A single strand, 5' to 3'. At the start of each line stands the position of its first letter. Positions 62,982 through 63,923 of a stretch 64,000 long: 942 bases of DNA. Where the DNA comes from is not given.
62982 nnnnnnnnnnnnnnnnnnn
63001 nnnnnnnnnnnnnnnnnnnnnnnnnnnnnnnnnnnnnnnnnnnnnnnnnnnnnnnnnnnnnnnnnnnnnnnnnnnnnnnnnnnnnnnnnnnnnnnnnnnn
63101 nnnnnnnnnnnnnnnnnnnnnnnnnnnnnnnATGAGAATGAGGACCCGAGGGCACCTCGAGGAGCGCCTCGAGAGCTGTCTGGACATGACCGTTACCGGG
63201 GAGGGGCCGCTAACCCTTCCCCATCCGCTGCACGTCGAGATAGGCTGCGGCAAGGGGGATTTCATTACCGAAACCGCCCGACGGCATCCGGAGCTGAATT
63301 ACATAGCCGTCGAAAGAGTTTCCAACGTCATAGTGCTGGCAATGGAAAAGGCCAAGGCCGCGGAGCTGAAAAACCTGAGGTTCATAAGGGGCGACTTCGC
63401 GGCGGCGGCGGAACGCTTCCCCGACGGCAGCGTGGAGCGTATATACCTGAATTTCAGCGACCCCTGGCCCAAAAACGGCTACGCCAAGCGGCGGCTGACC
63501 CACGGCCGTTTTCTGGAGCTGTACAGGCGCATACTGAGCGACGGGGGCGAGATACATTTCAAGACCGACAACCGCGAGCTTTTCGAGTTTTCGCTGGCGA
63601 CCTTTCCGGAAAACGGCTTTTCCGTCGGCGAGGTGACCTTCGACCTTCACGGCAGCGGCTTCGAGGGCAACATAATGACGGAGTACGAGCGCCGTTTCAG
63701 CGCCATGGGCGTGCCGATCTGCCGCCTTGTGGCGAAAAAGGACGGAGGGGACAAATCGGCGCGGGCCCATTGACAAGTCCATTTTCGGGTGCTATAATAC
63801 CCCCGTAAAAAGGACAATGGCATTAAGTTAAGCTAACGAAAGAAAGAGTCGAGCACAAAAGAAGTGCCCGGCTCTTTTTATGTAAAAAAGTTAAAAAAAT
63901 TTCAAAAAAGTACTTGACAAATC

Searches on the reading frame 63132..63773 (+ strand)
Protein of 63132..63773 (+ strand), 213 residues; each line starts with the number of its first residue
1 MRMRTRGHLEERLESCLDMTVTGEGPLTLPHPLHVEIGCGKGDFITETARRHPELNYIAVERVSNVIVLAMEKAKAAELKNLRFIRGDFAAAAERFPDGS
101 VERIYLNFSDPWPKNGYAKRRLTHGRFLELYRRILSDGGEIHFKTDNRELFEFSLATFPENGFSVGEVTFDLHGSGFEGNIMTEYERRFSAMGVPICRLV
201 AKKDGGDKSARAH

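Call 54: search_protein_families(library=pfam, proteins=[window:63132-63773:+])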
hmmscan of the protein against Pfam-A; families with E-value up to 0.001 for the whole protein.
window:63132-63773:+ (213 aa): 5 families
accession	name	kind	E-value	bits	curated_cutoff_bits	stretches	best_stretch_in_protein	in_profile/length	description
PF02390.23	Methyltransf_4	-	5.5e-40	137.1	24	1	31-198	2-172/173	Putative methyltransferase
PF13847.12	Methyltransf_31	-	3.3e-08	33.8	27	1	36-106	9-80/145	Methyltransferase domain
PF13649.12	Methyltransf_25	-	3.7e-08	34.4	27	1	36-108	3-72/97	Methyltransferase domain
PF08241.18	Methyltransf_11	-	2.5e-05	25.3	21.2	1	35-109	1-69/95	Methyltransferase domain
PF08242.18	Methyltransf_12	-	0.0003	21.9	30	1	35-97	1-63/98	Methyltransferase domain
